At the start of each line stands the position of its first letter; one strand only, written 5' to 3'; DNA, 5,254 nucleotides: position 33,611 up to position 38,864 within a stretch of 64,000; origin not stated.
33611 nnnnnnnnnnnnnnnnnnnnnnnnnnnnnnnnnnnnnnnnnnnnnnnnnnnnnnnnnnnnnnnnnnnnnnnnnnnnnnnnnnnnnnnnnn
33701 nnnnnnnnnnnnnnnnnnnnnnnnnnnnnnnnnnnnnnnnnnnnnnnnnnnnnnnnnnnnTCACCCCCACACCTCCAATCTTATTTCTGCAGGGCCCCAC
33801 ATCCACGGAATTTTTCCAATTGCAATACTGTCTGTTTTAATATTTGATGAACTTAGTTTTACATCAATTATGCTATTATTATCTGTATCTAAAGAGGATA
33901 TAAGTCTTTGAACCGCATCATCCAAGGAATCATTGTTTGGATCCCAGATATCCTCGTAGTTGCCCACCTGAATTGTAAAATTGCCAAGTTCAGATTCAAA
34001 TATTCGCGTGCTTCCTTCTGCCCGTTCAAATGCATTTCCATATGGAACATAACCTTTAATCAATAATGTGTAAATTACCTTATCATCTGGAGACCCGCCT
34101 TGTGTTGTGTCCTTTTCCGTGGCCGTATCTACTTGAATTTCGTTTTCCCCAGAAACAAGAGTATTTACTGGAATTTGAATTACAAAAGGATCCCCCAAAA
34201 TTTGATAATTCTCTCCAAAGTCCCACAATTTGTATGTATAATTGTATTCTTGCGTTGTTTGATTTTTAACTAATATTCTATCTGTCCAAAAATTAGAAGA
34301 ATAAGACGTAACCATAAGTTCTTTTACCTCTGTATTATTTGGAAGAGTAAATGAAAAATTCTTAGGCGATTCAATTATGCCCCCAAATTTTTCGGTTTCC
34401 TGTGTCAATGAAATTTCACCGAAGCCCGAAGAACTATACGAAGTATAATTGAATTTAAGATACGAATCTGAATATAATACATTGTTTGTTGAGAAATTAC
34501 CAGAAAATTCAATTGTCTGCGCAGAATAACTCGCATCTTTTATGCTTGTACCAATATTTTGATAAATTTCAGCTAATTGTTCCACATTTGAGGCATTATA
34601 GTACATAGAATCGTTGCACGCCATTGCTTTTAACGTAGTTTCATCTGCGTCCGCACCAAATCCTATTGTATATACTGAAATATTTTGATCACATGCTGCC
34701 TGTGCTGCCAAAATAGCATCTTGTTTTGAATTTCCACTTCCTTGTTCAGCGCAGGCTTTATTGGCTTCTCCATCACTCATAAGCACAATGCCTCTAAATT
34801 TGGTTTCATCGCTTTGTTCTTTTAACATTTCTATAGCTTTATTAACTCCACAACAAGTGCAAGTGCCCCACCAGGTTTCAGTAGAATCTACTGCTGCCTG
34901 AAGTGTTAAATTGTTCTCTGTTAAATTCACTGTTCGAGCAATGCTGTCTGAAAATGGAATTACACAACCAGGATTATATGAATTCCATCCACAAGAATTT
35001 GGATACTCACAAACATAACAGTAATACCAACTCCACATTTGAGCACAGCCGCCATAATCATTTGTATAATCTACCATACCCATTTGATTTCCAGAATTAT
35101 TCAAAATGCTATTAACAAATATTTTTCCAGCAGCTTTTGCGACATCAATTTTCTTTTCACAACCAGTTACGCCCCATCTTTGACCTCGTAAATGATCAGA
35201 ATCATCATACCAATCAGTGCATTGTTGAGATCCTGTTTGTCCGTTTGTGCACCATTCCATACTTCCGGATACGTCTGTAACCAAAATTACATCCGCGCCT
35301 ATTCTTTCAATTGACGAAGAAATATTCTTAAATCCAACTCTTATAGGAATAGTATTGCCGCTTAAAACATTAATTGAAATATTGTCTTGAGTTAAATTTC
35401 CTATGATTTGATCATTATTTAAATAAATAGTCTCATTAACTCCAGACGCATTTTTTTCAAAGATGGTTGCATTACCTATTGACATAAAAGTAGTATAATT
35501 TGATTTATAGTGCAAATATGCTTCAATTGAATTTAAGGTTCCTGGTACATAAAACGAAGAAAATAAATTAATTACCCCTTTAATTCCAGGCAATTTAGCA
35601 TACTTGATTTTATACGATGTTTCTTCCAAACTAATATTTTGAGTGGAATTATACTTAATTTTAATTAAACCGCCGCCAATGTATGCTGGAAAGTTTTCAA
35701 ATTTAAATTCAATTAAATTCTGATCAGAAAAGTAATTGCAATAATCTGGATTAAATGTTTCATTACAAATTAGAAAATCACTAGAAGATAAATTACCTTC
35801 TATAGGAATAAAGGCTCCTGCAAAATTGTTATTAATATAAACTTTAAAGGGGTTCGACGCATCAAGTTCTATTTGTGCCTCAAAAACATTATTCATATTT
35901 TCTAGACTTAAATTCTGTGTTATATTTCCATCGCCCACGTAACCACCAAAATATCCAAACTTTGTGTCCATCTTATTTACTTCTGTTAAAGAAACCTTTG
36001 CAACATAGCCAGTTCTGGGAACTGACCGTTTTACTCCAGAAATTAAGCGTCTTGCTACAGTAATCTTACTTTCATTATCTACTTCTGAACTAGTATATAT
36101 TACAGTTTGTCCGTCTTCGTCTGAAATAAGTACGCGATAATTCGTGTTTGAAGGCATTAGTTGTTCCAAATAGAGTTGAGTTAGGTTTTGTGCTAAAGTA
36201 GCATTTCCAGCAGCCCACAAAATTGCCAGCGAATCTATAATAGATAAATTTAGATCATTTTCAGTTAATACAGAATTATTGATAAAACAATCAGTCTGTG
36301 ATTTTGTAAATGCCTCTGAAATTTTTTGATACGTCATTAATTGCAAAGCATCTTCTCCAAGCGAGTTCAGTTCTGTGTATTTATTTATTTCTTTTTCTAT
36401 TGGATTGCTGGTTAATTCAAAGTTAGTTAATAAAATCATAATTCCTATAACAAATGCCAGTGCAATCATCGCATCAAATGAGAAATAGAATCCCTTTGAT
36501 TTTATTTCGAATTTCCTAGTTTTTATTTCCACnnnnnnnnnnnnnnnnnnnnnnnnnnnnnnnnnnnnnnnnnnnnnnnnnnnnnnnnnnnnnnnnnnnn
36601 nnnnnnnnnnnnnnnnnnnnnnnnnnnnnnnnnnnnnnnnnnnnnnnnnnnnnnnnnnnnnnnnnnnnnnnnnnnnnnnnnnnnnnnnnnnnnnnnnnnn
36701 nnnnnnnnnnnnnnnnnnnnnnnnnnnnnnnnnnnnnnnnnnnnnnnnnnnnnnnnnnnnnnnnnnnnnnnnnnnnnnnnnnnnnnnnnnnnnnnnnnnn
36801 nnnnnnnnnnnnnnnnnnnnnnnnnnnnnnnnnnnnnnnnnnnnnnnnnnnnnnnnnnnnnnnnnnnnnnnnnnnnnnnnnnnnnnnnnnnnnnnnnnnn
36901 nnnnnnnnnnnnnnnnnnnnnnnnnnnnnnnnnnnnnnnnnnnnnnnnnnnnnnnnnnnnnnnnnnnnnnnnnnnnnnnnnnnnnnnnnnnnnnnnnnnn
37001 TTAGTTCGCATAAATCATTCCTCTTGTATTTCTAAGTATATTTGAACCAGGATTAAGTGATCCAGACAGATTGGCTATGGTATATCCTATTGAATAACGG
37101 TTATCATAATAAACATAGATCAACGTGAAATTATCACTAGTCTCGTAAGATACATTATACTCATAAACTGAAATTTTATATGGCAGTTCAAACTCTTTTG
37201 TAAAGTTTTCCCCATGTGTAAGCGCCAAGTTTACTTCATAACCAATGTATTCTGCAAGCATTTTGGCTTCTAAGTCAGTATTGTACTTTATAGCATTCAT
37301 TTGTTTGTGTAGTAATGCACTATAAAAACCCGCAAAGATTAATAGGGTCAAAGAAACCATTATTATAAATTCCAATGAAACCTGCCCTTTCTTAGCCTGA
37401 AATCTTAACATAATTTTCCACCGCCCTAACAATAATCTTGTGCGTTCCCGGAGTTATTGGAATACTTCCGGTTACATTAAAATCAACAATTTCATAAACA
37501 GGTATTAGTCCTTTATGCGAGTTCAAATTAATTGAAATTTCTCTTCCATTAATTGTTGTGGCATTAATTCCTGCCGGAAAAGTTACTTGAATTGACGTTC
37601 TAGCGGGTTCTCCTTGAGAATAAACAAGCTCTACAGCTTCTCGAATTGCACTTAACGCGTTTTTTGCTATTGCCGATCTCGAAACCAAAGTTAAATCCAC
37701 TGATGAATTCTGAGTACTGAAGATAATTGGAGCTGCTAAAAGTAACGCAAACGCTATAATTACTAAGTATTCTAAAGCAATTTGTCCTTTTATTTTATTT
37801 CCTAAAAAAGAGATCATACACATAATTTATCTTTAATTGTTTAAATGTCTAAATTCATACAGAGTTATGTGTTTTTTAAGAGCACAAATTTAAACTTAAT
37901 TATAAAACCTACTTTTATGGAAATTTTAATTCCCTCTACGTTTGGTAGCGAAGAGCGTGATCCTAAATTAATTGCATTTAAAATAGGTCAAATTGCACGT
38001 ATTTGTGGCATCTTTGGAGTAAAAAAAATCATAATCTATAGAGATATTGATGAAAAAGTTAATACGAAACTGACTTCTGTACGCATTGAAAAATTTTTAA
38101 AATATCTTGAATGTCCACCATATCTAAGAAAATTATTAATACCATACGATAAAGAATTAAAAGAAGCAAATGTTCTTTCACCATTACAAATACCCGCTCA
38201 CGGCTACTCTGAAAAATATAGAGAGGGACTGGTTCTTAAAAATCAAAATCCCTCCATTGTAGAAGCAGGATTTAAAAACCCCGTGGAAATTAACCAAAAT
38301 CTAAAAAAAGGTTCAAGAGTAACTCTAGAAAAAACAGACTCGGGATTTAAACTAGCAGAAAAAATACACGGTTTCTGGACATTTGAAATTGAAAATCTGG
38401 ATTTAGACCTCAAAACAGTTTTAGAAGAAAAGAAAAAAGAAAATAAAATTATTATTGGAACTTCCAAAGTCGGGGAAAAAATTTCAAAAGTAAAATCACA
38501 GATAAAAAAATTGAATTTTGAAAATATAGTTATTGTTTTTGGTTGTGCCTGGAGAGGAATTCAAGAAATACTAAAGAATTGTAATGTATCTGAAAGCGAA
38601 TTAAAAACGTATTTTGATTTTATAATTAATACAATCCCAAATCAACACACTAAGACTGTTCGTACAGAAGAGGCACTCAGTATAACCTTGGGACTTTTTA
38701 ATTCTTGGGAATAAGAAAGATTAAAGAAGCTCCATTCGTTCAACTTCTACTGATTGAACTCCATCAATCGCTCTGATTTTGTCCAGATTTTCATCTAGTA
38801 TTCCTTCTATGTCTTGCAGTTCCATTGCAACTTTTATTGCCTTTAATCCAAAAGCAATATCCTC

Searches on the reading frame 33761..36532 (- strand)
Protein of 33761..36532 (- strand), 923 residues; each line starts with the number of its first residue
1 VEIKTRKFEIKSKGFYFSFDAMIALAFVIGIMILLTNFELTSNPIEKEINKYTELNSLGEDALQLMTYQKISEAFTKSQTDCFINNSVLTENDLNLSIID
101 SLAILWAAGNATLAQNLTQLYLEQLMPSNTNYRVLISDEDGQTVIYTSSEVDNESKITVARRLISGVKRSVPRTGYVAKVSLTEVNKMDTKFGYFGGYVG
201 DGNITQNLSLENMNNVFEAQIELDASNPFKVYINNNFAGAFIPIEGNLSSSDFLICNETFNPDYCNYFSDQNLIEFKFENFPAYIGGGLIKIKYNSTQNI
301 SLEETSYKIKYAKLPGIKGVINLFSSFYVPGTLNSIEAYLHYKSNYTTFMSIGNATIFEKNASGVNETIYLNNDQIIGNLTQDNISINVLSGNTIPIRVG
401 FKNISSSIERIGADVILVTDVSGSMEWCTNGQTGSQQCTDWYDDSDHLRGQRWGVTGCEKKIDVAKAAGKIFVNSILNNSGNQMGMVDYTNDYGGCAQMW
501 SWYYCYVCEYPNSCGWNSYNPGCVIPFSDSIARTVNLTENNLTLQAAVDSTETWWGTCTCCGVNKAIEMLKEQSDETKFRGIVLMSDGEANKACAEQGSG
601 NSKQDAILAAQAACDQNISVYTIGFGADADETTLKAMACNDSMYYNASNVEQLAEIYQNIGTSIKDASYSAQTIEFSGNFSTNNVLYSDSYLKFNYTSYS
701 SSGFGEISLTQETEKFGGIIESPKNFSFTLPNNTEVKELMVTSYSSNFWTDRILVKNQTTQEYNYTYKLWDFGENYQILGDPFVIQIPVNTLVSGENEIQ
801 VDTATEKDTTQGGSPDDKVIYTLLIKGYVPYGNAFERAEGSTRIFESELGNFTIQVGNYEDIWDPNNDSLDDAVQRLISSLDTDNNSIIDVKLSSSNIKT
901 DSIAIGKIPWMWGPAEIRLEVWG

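Call 12: search_protein_families(library=pfam, proteins=[window:33761-36532:-], max_evalue=0.01)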
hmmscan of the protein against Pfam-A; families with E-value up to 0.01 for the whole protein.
window:33761-36532:- (923 aa): 3 families
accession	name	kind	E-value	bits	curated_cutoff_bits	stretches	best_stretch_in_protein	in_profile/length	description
PF00092.34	VWA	-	1.1e-10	42.4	23.8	1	524-658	42-173/174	von Willebrand factor type A domain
PF13519.12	VWA_2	-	5.7e-06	27.3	27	1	524-589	42-107/107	von Willebrand factor type A domain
PF13768.12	VWA_3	-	0.0015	19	27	1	543-638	60-146/155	von Willebrand factor type A domain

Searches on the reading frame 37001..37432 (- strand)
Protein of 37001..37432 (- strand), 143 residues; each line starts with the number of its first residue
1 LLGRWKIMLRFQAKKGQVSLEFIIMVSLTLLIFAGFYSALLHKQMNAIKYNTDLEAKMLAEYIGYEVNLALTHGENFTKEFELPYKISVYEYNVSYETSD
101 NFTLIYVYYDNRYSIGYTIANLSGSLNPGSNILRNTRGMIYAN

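Call 12: search_protein_families(library=pfam, proteins=[window:37001-37432:-], max_evalue=0.01)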
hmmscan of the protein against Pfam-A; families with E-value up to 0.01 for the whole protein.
window:37001-37432:- (143 aa): 1 family
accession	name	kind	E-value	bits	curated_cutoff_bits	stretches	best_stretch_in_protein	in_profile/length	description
PF04021.17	Class_IIIsignal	-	7.7e-06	26.1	23.7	1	14-32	1-19/27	Class III signal peptide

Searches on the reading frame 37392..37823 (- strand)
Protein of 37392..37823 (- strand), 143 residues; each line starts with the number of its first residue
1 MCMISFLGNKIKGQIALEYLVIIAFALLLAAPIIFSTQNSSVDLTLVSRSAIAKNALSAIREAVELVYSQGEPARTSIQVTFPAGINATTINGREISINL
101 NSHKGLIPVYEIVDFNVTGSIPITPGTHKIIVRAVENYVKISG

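Call 12: search_protein_families(library=pfam, proteins=[window:37392-37823:-], max_evalue=0.01)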
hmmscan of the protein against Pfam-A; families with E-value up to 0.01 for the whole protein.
window:37392-37823:- (143 aa): 2 families
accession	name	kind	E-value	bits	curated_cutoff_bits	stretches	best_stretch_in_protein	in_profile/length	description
PF04021.17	Class_IIIsignal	-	0.00039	20.7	23.7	1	12-31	2-21/27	Class III signal peptide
PF01737.22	Ycf9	-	0.0062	16.9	22.3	1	14-42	3-31/58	YCF9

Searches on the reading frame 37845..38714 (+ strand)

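Call 12: search_protein_families(library=pfam, proteins=[window:37845-38714:+], max_evalue=0.01)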
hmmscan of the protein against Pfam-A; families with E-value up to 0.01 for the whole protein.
window:37845-38714:+ (289 aa): 4 families
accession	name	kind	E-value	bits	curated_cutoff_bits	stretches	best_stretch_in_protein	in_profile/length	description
PF02598.22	Methyltrn_RNA_3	-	3.5e-54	184.7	27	1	26-283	3-300/302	Putative RNA methyltransferase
PF00588.24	SpoU_methylase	-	4.5e-05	24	29.7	0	188-247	63-117/142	SpoU rRNA Methylase family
PF09936.14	Methyltrn_RNA_4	-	0.00081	19.7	22.6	0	185-248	88-153/182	SAM-dependent RNA methyltransferase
PF14419.11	SPOUT_MTase_2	-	0.0051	16.6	28.4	0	172-240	67-135/173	AF2226-like SPOUT RNA Methylase fused to THUMP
